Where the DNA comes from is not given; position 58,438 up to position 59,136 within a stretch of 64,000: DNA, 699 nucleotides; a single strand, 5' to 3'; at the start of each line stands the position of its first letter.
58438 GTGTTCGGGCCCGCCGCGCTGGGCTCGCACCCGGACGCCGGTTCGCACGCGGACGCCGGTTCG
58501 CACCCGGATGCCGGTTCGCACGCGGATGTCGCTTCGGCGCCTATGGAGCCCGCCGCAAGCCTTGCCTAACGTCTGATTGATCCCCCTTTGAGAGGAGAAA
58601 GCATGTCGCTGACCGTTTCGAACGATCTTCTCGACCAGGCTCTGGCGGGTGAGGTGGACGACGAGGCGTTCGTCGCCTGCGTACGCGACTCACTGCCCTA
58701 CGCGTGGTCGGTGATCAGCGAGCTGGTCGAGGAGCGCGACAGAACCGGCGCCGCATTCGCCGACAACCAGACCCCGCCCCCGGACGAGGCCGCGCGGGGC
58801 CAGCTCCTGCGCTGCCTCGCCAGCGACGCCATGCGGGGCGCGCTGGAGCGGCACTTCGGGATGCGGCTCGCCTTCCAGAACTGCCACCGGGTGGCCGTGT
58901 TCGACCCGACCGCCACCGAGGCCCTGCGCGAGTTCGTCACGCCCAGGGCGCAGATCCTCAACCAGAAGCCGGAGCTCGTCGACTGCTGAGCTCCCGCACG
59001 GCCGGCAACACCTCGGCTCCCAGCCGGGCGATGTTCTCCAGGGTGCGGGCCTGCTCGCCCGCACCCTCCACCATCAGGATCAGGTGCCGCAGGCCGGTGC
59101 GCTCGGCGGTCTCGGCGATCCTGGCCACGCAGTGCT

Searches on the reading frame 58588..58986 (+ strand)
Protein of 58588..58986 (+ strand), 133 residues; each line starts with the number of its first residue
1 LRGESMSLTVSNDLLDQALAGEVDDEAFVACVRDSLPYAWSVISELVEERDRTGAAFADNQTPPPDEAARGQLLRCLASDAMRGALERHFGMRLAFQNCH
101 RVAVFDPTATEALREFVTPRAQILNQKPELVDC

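Call 11: search_protein_families(library=pfam, proteins=[window:58588-58986:+])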
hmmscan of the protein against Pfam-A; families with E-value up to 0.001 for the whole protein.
window:58588-58986:+ (133 aa): 1 family
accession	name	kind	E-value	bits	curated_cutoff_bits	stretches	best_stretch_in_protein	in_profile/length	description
PF20704.4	KH_NucS_shadow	-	1e-63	213.4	27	1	6-133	1-130/130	NucS shadow ORF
